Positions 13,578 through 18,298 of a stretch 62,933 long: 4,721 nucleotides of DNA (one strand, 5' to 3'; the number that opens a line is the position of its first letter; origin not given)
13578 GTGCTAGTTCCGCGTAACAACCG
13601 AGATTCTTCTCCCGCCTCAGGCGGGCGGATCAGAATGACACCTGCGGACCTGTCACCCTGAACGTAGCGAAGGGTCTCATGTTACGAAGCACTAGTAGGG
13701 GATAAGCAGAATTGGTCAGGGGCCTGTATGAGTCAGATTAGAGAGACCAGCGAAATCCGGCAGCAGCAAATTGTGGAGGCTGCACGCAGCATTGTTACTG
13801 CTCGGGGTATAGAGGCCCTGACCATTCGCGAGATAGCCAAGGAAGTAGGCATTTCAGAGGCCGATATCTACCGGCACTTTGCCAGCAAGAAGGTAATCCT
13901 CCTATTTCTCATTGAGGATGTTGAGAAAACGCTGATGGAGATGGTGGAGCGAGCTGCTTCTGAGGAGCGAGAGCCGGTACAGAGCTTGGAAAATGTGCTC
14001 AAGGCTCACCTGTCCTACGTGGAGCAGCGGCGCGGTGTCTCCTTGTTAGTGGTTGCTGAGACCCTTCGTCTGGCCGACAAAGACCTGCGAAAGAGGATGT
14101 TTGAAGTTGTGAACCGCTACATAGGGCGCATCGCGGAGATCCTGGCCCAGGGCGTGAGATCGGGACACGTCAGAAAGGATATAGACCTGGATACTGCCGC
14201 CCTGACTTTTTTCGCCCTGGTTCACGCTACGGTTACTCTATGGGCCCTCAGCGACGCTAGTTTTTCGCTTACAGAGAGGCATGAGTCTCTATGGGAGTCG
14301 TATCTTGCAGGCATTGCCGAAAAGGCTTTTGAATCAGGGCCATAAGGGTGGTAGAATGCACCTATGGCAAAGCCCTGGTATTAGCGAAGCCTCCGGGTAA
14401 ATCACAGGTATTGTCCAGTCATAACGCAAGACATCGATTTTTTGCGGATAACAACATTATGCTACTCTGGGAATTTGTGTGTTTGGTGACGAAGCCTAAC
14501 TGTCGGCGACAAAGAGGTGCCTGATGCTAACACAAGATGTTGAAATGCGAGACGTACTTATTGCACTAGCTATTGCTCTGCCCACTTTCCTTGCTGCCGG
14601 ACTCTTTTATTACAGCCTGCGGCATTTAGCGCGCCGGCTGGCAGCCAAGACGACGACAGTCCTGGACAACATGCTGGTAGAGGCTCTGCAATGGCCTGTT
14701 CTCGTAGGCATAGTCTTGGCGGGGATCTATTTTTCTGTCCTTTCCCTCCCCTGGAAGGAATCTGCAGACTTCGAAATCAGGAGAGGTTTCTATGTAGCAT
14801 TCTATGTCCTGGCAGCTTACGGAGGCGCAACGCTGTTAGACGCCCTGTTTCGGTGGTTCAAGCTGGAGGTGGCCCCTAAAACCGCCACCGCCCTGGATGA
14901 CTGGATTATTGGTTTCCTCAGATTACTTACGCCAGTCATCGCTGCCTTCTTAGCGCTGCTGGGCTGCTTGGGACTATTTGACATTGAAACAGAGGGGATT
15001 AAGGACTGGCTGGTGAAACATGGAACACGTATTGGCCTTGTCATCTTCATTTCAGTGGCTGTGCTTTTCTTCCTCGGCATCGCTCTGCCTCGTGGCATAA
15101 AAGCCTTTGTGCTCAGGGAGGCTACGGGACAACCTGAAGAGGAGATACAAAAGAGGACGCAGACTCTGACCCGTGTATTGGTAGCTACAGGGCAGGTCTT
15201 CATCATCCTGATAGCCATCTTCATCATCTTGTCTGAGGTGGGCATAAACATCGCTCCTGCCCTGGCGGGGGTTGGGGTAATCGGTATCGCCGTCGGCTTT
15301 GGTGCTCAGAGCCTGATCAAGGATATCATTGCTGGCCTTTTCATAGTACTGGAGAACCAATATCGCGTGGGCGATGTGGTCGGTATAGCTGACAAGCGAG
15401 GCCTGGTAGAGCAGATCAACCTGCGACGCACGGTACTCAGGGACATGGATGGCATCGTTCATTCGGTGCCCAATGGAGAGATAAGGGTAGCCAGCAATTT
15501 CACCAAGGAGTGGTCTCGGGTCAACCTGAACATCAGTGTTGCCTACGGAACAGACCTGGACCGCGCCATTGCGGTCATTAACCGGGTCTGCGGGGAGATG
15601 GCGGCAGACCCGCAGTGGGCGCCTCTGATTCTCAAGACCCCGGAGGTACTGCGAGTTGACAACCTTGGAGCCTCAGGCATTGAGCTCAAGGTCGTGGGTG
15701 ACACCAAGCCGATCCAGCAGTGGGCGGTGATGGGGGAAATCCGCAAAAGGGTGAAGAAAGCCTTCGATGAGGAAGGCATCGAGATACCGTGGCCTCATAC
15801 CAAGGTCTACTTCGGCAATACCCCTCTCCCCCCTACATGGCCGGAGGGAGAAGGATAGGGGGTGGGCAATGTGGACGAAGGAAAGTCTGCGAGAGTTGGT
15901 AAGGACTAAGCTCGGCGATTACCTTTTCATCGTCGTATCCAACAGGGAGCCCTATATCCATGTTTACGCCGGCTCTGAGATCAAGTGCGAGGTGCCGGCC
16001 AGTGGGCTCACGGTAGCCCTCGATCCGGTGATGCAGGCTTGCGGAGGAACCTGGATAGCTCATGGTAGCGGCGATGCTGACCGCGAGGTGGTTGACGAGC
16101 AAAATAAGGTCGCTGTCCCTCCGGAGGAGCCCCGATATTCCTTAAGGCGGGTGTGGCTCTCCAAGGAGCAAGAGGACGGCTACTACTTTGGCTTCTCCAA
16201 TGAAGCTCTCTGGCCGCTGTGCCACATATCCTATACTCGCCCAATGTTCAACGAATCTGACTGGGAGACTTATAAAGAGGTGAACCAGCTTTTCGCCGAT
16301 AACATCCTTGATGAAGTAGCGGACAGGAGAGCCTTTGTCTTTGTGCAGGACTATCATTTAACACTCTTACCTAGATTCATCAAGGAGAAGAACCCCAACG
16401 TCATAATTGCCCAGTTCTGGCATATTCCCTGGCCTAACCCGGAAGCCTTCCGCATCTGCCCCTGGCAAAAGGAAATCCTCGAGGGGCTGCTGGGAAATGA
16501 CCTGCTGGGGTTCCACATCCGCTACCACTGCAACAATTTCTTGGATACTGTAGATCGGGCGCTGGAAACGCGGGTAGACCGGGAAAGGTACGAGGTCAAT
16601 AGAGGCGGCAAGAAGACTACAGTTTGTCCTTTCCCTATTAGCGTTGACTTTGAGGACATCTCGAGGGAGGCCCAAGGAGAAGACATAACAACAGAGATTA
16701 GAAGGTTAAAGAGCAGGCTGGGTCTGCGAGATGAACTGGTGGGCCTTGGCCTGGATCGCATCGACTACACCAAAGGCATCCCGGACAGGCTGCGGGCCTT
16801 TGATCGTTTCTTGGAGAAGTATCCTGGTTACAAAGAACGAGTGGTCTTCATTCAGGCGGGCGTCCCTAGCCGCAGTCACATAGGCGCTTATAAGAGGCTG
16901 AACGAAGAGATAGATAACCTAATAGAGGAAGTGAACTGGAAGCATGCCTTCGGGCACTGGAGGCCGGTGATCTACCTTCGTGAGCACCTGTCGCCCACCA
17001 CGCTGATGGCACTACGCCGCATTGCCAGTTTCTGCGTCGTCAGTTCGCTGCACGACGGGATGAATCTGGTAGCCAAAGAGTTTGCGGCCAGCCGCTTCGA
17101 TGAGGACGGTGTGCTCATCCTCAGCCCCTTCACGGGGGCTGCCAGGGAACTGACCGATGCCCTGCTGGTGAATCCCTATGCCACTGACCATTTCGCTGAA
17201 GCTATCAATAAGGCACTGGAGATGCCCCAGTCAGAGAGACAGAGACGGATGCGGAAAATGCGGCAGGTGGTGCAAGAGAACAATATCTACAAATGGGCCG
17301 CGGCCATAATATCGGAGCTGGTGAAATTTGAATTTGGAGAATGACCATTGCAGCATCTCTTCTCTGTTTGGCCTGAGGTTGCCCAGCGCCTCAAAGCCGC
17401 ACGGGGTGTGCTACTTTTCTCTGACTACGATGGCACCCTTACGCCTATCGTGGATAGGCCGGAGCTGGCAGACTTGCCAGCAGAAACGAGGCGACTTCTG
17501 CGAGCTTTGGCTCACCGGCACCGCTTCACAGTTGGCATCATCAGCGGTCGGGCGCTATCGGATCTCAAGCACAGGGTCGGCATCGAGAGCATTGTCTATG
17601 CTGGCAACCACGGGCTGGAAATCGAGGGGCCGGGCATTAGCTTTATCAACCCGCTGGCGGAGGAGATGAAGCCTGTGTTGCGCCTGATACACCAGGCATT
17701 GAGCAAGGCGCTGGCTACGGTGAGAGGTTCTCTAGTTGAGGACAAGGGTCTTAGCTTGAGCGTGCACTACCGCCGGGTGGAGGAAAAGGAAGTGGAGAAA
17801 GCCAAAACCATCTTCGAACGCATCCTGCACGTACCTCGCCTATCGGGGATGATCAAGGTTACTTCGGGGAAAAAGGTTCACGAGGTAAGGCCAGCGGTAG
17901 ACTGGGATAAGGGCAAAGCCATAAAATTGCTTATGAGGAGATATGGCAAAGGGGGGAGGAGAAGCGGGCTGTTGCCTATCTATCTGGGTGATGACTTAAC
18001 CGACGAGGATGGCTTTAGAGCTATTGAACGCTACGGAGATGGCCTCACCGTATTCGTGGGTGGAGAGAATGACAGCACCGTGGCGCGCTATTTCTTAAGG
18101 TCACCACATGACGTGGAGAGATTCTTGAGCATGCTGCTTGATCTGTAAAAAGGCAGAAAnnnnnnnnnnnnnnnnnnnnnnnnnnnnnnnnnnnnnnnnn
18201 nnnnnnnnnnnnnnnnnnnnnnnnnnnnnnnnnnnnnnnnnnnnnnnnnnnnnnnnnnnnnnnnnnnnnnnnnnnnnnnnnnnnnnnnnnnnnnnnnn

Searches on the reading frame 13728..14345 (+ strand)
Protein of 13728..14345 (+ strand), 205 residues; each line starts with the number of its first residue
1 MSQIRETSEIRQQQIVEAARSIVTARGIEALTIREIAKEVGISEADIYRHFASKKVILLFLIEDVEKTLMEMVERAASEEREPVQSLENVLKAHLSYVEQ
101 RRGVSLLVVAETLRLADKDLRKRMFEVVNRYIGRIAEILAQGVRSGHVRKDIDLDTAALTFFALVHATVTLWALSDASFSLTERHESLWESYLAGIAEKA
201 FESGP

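Call 3: search_protein_families(library=pfam, proteins=[window:13728-14345:+], max_evalue=0.01)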
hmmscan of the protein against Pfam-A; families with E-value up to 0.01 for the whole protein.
window:13728-14345:+ (205 aa): 14 families
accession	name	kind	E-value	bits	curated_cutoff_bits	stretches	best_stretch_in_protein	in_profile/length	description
PF08359.16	TetR_C_4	-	8.1e-15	55.6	21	1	68-190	7-128/133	YsiA-like protein, C-terminal region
PF00440.29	TetR_N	-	5.9e-13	48.8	24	1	15-58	1-44/47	Bacterial regulatory proteins, tetR family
PF16925.10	TetR_C_13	-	4.2e-07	30.8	27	1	106-176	27-97/109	Tetracyclin repressor-like, C-terminal domain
PF17932.6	TetR_C_24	-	7.2e-07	29.9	26.4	1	81-169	2-88/114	Tetracyclin repressor-like, C-terminal domain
PF17938.6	TetR_C_29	-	1.7e-06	28.6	26.2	1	83-170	1-89/119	Tetracyclin repressor-like, C-terminal domain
PF14246.11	TetR_C_7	-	2.3e-05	24.8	22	1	86-177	2-93/119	AefR-like transcriptional repressor, C-terminal domain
PF13977.11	TetR_C_6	-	0.00018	22.1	27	1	85-196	3-113/115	BetI-type transcriptional repressor, C-terminal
PF16859.10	TetR_C_11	-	0.0003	21.6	32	1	113-169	37-94/113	Tetracyclin repressor-like, C-terminal domain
PF21476.4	PF0610-like_N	-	0.00031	21.3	33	1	29-50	13-34/50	PF0610-like, N-terminal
PF08281.18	Sigma70_r4_2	-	0.00038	20.5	25.7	1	19-50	15-46/54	Sigma-70, region 4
PF08361.16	TetR_C_2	-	0.00067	20.1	22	1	128-193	52-116/121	MAATS-type transcriptional repressor, C-terminal region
PF21597.2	TetR_C_43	-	0.0029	18.2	27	1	108-164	22-78/105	Transcriptional regulator SbtR-like, C-terminal domain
PF17935.6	TetR_C_27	-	0.0032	18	26.1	0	125-163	38-79/106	Tetracyclin repressor-like, C-terminal domain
PF04545.22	Sigma70_r4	-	0.0041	17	24.1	0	17-45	7-35/50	Sigma-70, region 4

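Call 4: search_protein_families(library=ncbifam, proteins=[window:13728-14345:+], max_evalue=0.01)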
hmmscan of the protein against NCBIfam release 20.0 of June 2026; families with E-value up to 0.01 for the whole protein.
window:13728-14345:+ (205 aa): 24 families
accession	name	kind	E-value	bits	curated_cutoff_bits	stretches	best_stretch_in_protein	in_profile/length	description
NF053878.1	FATransRegFadRBac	equivalog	6.5e-25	88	200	1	12-196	5-188/190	fatty acid metabolism transcriptional regulator FadR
NF007015.0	PRK09480.1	equivalog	1.6e-23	83.4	120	1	5-192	5-192/197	nucleoid occlusion factor SlmA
NF050111.1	TransRegSACE7040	equivalog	4.5e-15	56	250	1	11-166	2-153/186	SACE_7040 family transcriptional regulator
NF041196.1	ScbR_bind_reg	equivalog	6.8e-15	55.7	150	1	12-197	8-190/191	ScbR family autoregulator-binding transcription factor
TIGR03384.1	betaine_BetI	equivalog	1.7e-12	47.5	201.3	1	7-97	5-95/189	choline-binding transcriptional repressor BetI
NF053731.1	TransRegFasRMycb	equivalog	1e-11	45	330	1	9-141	10-141/199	HTH-type transcriptional activator FasR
NF007430.0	PRK09975.1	equivalog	4.1e-11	42.4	274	1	11-190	12-195/220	acrEF/envCD operon transcriptional regulator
NF037937.1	septum_RefZ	equivalog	6.1e-11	42.6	180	1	13-195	2-185/195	forespore capture DNA-binding protein RefZ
NF001978.0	PRK00767.1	equivalog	8.2e-11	42.1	118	1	7-97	6-97/197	transcriptional regulator BetI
NF007949.0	PRK10668.1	equivalog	1e-09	38.2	271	1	7-193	9-199/216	multidrug efflux transporter transcriptional repressor AcrR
NF051852.1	efflux_TF_MtrR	exception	1.4e-09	38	280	1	4-193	4-198/205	multidrug efflux system transcriptional repressor MtrR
NF011572.0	PRK14996.1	equivalog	7.8e-09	35.7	144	1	9-175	7-169/192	TetR family transcriptional regulator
NF051457.1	acryl_TF_AcuR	equivalog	1.2e-08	34.5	247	1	6-169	14-180/204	acrylate utilization transcriptional regulator AcuR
NF058643.1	TranRegCurRPseudo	equivalog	1e-07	31.8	300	1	11-172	8-172/193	TetR family transcriptional repressor CurR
TIGR03613.1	RutR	equivalog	2.2e-07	30.9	368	1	8-148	6-144/202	pyrimidine utilization regulatory protein R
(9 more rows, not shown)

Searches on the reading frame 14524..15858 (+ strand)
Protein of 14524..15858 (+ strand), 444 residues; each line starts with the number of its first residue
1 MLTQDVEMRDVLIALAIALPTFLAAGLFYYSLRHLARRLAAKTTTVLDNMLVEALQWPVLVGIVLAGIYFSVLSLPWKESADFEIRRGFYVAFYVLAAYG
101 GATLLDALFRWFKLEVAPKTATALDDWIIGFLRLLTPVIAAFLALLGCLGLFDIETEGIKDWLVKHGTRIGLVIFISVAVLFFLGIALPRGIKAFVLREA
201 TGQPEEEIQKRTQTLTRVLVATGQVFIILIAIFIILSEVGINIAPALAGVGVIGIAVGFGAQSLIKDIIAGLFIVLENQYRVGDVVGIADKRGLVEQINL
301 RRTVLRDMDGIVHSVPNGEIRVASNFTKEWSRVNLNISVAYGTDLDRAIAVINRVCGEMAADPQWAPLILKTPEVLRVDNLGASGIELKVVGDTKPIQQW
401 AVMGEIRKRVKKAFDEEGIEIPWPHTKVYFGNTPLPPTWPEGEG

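Call 27: search_protein_families(library=pfam, proteins=[window:14524-15858:+], max_evalue=0.001)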
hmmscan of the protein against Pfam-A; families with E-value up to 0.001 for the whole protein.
window:14524-15858:+ (444 aa): 3 families
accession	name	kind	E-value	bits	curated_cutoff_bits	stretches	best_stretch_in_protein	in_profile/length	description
PF00924.24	MS_channel_2nd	-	2.4e-16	60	20.2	1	264-325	2-65/68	Mechanosensitive ion channel, beta-domain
PF21082.3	MS_channel_3rd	-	6.2e-13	49.4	21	1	333-421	1-88/88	Mechanosensitive ion channel MscS, C-terminal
PF21088.3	MS_channel_1st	-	1.3e-06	28.7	23.1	1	225-262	5-42/42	Mechanosensitive ion channel, transmembrane helices 2/3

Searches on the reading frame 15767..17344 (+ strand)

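Call 39: search_protein_families(library=pfam, proteins=[window:15767-17344:+], max_evalue=0.00001)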
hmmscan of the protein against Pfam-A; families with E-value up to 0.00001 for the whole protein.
window:15767-17344:+ (525 aa): 1 family
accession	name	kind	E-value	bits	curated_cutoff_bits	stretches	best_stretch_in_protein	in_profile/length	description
PF00982.27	Glyco_transf_20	-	5.5e-129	431.4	32.5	1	54-518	3-471/473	Glycosyltransferase family 20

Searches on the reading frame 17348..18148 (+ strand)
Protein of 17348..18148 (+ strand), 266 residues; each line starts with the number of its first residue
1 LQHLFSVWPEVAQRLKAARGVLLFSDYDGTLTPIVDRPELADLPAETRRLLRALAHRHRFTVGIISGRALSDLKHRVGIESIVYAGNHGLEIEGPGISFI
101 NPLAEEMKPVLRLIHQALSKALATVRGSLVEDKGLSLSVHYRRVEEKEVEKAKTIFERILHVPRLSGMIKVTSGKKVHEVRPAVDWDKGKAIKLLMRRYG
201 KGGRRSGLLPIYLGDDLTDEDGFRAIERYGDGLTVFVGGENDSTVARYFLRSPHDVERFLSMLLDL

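Call 39: search_protein_families(library=pfam, proteins=[window:17348-18148:+], max_evalue=0.00001)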
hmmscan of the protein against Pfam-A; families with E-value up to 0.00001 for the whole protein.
window:17348-18148:+ (266 aa): 1 family
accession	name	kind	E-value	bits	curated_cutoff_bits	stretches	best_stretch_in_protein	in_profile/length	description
PF02358.22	Trehalose_PPase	-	1.5e-46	158.9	27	1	24-232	1-210/235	Trehalose-phosphatase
